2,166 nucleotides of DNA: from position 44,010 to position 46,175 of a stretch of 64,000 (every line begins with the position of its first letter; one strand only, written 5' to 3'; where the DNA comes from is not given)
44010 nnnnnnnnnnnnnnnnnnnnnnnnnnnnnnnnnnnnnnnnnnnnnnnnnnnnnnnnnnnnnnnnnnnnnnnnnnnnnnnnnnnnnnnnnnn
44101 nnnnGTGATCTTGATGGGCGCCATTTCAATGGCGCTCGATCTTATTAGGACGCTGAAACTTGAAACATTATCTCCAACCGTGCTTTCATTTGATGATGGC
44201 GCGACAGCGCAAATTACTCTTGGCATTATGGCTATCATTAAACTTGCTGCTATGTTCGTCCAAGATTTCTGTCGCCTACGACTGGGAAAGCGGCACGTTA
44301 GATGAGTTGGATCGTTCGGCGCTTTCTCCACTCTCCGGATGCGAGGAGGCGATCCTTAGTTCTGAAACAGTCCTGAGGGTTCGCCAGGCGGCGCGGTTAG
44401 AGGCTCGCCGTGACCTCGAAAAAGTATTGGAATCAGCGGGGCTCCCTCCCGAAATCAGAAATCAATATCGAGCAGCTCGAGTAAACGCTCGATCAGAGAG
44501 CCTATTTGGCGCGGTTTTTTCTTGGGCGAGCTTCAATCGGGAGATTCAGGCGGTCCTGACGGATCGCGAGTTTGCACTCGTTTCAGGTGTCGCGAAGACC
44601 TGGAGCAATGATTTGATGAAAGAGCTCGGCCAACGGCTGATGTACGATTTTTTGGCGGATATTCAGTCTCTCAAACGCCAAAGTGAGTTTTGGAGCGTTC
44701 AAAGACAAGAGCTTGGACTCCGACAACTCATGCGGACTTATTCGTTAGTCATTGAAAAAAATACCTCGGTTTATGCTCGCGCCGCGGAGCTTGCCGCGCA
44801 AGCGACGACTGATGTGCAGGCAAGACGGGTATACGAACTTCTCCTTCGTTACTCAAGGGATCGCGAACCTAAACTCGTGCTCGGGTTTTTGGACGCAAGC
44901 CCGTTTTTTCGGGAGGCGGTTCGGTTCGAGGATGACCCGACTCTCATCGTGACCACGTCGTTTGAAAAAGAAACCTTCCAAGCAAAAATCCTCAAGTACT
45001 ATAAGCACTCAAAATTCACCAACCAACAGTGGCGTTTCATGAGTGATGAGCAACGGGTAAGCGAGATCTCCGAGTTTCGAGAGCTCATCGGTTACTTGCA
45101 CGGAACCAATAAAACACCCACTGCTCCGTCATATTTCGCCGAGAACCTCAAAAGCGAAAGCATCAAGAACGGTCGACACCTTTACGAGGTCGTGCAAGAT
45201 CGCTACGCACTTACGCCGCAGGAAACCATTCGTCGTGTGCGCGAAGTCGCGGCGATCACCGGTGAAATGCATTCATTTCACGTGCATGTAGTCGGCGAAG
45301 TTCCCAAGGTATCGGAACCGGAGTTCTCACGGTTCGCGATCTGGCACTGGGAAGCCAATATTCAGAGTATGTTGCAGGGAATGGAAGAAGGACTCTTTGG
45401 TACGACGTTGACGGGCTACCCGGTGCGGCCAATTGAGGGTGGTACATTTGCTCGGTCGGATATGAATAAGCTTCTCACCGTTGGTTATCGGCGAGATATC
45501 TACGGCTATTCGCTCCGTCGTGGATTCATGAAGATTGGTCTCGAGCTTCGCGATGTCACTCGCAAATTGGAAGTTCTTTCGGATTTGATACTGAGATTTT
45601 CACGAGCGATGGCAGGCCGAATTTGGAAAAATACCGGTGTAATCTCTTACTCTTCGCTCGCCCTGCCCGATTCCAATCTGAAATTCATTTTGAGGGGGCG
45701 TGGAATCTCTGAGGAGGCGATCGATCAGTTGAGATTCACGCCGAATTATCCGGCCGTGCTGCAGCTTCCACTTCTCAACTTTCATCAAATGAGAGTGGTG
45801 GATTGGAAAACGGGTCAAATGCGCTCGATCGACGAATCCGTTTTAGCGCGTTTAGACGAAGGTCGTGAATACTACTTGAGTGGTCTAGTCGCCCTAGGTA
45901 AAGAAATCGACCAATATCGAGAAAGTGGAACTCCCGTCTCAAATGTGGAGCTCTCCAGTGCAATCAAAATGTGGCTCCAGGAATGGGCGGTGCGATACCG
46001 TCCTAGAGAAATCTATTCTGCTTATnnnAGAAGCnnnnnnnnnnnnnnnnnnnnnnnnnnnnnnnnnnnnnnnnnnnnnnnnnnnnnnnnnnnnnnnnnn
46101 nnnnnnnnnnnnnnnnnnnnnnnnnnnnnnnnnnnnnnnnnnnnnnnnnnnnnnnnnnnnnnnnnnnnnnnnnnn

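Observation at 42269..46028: Tandem pair of ~615-aa exported paralogs with a conserved HSFH(G/V)H motif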

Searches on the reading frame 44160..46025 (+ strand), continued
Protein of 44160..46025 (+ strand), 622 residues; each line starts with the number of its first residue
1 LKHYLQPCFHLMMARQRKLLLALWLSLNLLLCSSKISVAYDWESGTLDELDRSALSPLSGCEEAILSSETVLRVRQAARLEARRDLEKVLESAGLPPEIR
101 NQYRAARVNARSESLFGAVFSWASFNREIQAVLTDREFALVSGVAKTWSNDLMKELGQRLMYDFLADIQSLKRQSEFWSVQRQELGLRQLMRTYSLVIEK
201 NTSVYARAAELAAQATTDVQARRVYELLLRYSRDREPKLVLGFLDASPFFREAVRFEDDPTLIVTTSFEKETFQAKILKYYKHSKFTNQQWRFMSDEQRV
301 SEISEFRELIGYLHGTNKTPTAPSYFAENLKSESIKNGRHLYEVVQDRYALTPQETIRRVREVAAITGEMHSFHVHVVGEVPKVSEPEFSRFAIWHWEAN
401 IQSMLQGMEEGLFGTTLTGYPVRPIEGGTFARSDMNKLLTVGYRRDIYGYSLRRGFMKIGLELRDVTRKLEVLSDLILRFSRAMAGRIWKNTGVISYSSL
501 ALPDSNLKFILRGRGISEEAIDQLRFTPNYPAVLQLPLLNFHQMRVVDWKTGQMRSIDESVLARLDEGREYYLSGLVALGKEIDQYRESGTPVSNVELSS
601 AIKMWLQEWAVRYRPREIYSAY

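Call 54: fold_search(model_id=the predicted structure, library=pdb)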
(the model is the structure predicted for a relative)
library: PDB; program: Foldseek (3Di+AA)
matches with E <= 10: 89; with E <= 0.001: 0
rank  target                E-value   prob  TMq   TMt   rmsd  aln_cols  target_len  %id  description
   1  4b0r                  2.1e-02  0.77  0.18  0.22  17.6       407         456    8  Structure of the Deamidase-Depupylase Dop of the Prokaryotic Ubiquitin-like Modification Pathway (released 2012-09-12)
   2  8s59_A                2.6e-02  0.87  0.20  0.26  13.1       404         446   12  Cryo-EM structure of the active dodecameric Methanosarcina mazei glutamine synthetase. (released 2025-01-08)
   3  8fbp_C                9.0e-02  0.69  0.19  0.26  14.7       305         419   12  Glutamine synthetase from Pseudomonas aeruginosa, filament double-unit in compressed conformation (released 2024-02-14)
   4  4bjr_B                9.4e-02  0.54  0.19  0.22  17.2       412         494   11  Crystal structure of the complex between Prokaryotic Ubiquitin-like Protein Pup and its Ligase PafA (released 2013-05-01)
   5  8ufj_A                1.0e-01  0.69  0.21  0.27  13.1       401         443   11  Structure of M. mazei GS(R167L-A168G) apo form (released 2023-11-15)
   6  4bjr_A                1.0e-01  0.69  0.21  0.25  17.0       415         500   12  Crystal structure of the complex between Prokaryotic Ubiquitin-like Protein Pup and its Ligase PafA (released 2013-05-01)
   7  8tfk_A                1.2e-01  0.57  0.20  0.25  13.4       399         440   12  Cryo-EM structure of the Methanosarcina mazei glutamine synthetase (GS) with Met-Sox-P and ADP (released 2023-11-15)
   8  9cku_G                1.2e-01  0.38  0.17  0.24  17.6       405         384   10  Complex of M. smegmatis Dop with M. tuberculosis CoaX and Pup91 (released 2024-11-13)
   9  8oox_B                1.3e-01  0.77  0.22  0.29  12.0       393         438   10  Glutamine synthetase from Methermicoccus shengliensis at a resolution of 3.09 A (released 2024-01-24)
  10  8v1y_B                1.8e-01  0.57  0.21  0.27  13.3       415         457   11  Composite map of AMPylated GlnA bound to hinT (released 2024-11-27)
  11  8oon_A                1.9e-01  0.41  0.20  0.25  13.9       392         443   11  Glutamine synthetase from Methanothermococcus thermolithotrophicus at a resolution of 2.43 A (released 2024-01-24)
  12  4xyc_C                3.1e-01  0.44  0.18  0.23  14.7       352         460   10  NANOMOLAR INHIBITORS OF MYCOBACTERIUM TUBERCULOSIS GLUTAMINE SYNTHETASE 1: SYNTHESIS, BIOLOGICAL EVALUATION AND X-RAY  (released 2015-03-25)
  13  8tge_A                3.4e-01  0.38  0.20  0.26  13.4       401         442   12  Crystal structure of the Methanosarcina mazei glutamine synthetase in complex with GlnK1 (released 2023-11-15)
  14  6o81_L                7.3e-01  0.12  0.09  0.16  16.6       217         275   10  Electron cryo-microscopy of the eukaryotic translation initiation factor 2B bound to translation initiation factor 2 f (released 2019-05-15)
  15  6fh2_B                7.3e-01  0.11  0.14  0.21  18.3       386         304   10  Protein arginine kinase McsB in the AMP-PN-bound state (released 2019-02-06)
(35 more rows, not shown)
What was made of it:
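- Foldseek: the top 13 hits are all GS, PafA or Dop (call 54).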

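Call 58: find_homologous_proteins(query=A3, max_evalue=0.00001)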
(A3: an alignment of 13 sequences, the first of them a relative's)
Query A3 (13 sequences) (562 aa, profile of the alignment): 9 proteins with E <= 0.00001 among 8000 candidates.
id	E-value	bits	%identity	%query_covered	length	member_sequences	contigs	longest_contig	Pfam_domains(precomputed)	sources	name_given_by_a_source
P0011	4.1e-234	797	42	82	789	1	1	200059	-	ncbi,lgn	-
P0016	1.0e-223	763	38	85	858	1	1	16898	-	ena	-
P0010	1.7e-221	755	44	82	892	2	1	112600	-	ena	-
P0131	1.5e-205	703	41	87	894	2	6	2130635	-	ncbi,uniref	ncbi:hypothetical protein [Halobacteriovorax sp. YZS-1-1]|uniref:hypothetical protein n=1 Tax=unclas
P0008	1.8e-202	693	100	100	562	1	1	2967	-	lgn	-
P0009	1.6e-176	607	33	87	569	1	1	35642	-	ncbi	-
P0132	1.8e-172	594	37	87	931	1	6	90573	PF01327.27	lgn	-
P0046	2.4e-158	547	36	89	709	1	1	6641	PF01327.27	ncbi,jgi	jgi:peptide deformylase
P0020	1.2e-118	416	32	78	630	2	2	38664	-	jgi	jgi:hypothetical protein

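Call 61: search_protein_families(library=pfam, alignment_id=A4, max_evalue=10)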
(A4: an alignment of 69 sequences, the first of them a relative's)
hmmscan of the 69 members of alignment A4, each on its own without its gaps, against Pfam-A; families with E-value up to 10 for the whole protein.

A. member 1, P0001 (610 aa): 0 families

B. families by the number of members that match (of 69 scanned): 52 families (the first 25 are shown)
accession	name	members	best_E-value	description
PF23768.1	DUF7167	2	0.14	Domain of unknown function (DUF7167)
PF13699.11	eCIS_core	1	4.3e-31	eCIS core domain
PF20663.3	COG4_N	1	0.00031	Conserved oligomeric Golgi complex subunit 4, N-terminal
PF24465.1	Tri-helical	1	0.00082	Tri-helical domain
PF20848.2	ExoU_mid_dom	1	0.0041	ExoU toxin, middle helical domain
PF00425.24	Chorismate_bind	1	0.0078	chorismate binding enzyme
PF24815.1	HMG_WDHD1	1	0.0083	WDHD1 HMG box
PF12731.12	Mating_N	1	0.011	Mating-type protein beta 1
PF12568.14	PanZ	1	0.013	Acetyltransferase (GNAT) domain, PanZ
PF23007.1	DnaA_N-like_STI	1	0.019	STICHEL, DnaA_N-like alpha-beta domain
PF09524.15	Phg_2220_C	1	0.032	Conserved phage C-terminus (Phg_2220_C)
PF17242.7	DUF5315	1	0.033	Disordered region of unknown function (DUF5315)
PF24615.2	Spectrin_Anc-1_2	1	0.034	Nuclear anchorage protein 1, spectrin repeat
PF15643.12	Tox-PL-2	1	0.035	Papain fold toxin 2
PF11209.13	LmeA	1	0.04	LmeA-like phospholipid-binding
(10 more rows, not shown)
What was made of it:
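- Pfam at E<=10 on 69 members: nothing (call 61).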

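Call 63: search_solved_structures(query=A4, max_evalue=10, show_alignments=5)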
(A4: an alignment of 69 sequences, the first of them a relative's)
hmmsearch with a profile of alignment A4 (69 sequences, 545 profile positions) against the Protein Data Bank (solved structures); distinct sequences matched with E-value up to 10: 5.
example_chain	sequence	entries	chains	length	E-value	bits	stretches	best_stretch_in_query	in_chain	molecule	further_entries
4hwi_B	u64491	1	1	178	0.12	14.6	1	191-262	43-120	BAG family molecular chaperone regulator 1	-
7a7b_A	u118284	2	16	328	0.15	14.3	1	147-200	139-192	YpdA family putative bacillithiol disulfide reductase Bdr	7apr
9l0d_A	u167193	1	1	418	1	11.5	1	22-138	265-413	Vacuolar fusion protein MON1 homolog A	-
9urz_B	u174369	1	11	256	1.1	11.4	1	439-525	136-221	Prohibitin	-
9lol_B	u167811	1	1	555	1.7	10.8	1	23-138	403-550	Vacuolar fusion protein MON1 homolog A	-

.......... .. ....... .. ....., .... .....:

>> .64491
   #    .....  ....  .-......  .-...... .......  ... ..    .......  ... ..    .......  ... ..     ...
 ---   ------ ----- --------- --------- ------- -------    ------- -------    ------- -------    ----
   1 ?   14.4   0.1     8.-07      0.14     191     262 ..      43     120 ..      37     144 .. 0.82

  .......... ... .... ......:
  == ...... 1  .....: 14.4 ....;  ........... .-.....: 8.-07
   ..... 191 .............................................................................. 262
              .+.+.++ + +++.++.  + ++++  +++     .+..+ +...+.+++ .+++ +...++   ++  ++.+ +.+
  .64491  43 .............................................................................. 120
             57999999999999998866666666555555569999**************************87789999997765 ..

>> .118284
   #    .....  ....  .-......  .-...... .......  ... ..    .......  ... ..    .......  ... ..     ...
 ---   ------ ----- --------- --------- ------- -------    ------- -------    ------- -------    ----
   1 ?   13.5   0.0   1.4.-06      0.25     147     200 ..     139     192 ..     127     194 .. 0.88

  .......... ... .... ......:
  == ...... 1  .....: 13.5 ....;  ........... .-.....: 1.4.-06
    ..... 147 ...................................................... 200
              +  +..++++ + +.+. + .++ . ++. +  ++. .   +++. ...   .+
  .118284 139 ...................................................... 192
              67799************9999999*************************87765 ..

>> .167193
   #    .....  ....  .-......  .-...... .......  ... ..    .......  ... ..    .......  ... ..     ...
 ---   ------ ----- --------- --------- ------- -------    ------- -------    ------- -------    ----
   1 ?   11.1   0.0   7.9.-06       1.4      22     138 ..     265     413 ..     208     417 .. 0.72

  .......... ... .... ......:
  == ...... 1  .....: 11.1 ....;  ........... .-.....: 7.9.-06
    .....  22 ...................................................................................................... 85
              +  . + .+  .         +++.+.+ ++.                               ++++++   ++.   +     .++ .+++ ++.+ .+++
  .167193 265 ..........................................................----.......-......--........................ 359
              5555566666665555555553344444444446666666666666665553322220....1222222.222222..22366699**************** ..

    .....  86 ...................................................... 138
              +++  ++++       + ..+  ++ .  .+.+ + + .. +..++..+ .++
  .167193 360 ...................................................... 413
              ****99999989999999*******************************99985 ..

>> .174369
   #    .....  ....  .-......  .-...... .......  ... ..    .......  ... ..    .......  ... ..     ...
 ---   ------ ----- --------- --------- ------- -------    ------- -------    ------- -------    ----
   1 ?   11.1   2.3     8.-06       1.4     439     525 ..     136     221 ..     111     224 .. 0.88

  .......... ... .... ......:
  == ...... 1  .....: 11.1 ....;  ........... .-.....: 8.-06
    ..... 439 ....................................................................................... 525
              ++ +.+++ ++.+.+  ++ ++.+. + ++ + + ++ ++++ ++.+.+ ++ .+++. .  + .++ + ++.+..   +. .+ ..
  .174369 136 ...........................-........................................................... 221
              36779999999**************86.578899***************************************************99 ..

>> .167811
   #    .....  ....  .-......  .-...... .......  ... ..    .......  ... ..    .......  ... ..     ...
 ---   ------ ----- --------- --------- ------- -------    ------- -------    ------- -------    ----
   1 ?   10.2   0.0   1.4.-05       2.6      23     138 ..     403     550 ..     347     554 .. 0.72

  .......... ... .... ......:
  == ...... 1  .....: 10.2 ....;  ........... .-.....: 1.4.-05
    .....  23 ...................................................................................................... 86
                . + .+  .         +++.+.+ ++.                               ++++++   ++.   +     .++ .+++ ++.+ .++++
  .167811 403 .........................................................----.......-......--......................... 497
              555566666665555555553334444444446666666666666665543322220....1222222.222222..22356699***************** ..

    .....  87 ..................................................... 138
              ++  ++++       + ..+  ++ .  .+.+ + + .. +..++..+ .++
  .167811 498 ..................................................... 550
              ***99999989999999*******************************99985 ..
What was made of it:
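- PDB profile search: nothing (call 63).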

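Call 66: search_protein_families(library=pfam, proteins=[P0128, P0095, P0100, P0081, P0059, P0131, P0132, P0042, P0050, P0071], max_evalue=0.01)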
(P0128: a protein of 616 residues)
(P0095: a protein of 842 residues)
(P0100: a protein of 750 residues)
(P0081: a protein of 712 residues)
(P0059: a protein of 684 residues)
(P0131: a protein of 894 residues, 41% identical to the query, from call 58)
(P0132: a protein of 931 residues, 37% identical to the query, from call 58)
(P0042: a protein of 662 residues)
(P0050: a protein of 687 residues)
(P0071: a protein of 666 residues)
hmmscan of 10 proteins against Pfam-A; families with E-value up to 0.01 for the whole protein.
P0128 (616 aa): 1 family
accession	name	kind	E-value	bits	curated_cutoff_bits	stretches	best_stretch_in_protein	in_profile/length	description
PF13699.11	eCIS_core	-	4.3e-31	107.3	22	1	31-108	1-78/79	eCIS core domain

P0095 (842 aa): 0 families

P0100 (750 aa): 0 families

P0081 (712 aa): 1 family
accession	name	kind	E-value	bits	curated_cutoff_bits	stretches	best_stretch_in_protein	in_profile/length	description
PF01327.26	Pep_deformylase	-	3.5e-39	134.3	22.8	1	48-187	5-148/156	Polypeptide deformylase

P0059 (684 aa): 1 family
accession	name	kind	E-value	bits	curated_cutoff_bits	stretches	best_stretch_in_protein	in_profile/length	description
PF01327.26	Pep_deformylase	-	1.8e-37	128.8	22.8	1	48-187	4-151/156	Polypeptide deformylase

P0131 (894 aa): 1 family
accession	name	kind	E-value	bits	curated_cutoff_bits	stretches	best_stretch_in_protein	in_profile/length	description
PF01327.26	Pep_deformylase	-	4.6e-05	23.5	22.8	1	253-329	6-85/156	Polypeptide deformylase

P0132 (931 aa): 1 family
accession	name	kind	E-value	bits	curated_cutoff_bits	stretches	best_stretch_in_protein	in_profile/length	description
PF01327.26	Pep_deformylase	-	3.6e-09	36.8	22.8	1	264-391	11-142/156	Polypeptide deformylase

P0042 (662 aa): 0 families

P0050 (687 aa): 0 families

P0071 (666 aa): 0 families

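Call 89: find_encoding_contigs(protein=P0128, flank=10000, max_places=3)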
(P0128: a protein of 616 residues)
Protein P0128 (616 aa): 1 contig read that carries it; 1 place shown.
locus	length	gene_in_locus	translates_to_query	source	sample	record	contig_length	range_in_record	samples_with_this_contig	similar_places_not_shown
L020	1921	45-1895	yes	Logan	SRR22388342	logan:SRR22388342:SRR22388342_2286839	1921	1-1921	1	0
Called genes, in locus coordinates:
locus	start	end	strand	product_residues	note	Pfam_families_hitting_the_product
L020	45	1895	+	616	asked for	PF13699:eCIS_core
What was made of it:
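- Closest known: DUF4157/eCIS_core-led polymorphic toxins. Different: No eCIS genes were seen, and the P0128 contig is only 1.9 kb (call 89).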

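Call 98: find_related_loci(query=A3, collection=viral_contigs, flank=5000)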
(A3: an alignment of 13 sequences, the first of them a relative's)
Query A3 (562 aa) in viral_contigs; peptide patterns used: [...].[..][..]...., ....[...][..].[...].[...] (x = any residue, [..] = any of these).
49 stretches matched a pattern, but none encodes a relative of the query by tblastn (E <= 1e-3).
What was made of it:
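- Tried and rejected: Viral contigs: none (call 98).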

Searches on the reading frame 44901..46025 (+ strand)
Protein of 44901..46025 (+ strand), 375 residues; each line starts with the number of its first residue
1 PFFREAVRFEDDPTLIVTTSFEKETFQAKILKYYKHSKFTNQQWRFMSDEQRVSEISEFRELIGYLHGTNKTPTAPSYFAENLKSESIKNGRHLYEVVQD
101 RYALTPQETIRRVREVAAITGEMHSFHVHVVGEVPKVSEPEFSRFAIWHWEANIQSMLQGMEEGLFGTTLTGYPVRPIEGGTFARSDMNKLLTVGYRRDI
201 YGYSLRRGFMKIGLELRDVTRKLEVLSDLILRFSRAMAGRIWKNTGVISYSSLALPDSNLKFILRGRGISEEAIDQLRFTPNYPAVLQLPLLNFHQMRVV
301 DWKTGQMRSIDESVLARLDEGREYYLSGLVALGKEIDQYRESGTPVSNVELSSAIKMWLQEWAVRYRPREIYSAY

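Call 70: predict_structure(alignment_id=A5)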
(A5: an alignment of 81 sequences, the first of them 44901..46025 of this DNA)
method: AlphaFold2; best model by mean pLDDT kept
length: 375 residues; sequences in the alignment: 81
mean_pLDDT: 92.4   pTM: 0.91
mean pLDDT of the five models: 92.4, 91.7, 91.7, 91.4, 91.3
residues with pLDDT >= 90: 301; 70-90: 57; 50-70: 17; < 50: 0
segments of 3 or more residues with pLDDT < 50: none
pLDDT, mean of each block of 10 residues (from residue 1): 93 98 96 97 97 87 81 98 87 93 98 98 97 94 93 95 89 68 70 93 96 96 98 97 89 84 97 92 79 94 95 98 97 97 95 94 98 93
secondary structure, 60 per line:
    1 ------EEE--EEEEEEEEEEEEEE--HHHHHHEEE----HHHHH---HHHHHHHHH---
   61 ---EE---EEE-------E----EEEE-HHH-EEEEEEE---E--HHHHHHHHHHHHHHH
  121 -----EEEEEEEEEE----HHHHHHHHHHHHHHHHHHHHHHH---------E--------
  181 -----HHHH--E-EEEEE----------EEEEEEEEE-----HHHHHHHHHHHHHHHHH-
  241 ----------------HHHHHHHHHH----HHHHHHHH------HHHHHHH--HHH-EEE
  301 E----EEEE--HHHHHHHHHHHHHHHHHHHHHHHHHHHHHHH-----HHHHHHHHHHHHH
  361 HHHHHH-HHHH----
elements in order: E7-9 E12-25 H28-33 E34-36 H41-45 H49-57 E69-71 E84-87 E93-99 H106-120 E126-135 H140-162 H186-189 E194-198 E209-217 H223-239 H257-266 H271-278 H285-291 E298-301 E306-309 H312-342 H348-366 H368-371
